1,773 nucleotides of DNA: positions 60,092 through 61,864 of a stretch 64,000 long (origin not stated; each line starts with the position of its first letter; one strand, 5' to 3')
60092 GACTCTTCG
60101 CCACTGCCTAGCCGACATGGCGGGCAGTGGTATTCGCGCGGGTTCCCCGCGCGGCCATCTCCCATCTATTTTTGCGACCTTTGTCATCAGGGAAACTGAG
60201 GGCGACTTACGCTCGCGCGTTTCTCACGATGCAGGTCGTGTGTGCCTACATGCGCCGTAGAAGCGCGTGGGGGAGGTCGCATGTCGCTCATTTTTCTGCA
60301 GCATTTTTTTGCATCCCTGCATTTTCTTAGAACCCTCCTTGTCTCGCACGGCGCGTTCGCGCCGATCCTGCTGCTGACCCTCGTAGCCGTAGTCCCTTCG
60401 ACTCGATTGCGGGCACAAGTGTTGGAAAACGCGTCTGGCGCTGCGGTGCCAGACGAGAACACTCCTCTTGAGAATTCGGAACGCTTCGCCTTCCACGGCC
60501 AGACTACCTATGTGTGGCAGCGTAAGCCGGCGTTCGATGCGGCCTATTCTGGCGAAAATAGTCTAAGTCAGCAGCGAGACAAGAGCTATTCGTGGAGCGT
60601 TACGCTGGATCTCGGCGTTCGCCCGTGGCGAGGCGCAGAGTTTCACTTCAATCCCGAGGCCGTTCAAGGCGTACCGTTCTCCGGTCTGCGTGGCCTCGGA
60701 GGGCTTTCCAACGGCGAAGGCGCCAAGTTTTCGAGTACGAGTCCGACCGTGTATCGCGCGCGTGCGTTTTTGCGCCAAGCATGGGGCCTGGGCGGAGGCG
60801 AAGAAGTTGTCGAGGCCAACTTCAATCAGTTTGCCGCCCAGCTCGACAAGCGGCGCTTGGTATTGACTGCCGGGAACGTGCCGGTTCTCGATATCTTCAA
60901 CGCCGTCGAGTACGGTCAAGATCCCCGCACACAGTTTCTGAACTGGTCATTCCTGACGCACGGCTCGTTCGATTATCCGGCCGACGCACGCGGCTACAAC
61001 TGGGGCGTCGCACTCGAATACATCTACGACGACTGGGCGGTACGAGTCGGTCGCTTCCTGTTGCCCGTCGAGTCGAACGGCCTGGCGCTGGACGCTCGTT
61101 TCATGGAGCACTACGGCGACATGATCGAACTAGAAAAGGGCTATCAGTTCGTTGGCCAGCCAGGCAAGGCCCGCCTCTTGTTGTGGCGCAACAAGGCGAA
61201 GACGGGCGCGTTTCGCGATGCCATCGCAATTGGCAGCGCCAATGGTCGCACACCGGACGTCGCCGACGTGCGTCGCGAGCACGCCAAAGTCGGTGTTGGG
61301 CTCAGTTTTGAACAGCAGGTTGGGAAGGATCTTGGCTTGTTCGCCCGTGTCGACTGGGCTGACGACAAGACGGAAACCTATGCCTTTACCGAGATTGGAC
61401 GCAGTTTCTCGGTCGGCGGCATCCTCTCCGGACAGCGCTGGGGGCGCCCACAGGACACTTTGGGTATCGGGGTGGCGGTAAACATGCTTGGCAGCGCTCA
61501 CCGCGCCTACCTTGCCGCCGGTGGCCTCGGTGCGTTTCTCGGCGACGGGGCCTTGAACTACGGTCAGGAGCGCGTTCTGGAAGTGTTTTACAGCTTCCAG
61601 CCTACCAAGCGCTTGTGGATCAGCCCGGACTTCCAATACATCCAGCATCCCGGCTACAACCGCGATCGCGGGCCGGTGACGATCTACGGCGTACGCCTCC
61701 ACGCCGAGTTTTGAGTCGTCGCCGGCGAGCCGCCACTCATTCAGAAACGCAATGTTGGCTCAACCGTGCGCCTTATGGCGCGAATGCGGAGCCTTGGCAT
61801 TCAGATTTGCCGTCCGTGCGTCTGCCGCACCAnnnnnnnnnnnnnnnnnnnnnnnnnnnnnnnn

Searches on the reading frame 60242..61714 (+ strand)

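Call 75: search_protein_families(library=pfam, proteins=[window:60242-61714:+], max_evalue=0.0001)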
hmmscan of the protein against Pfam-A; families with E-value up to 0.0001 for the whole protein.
window:60242-61714:+ (490 aa): 1 family
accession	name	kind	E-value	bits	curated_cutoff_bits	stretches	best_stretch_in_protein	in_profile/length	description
PF04966.18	OprB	-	1.1e-42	147.3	22.9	1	109-490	5-372/372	Carbohydrate-selective porin, OprB family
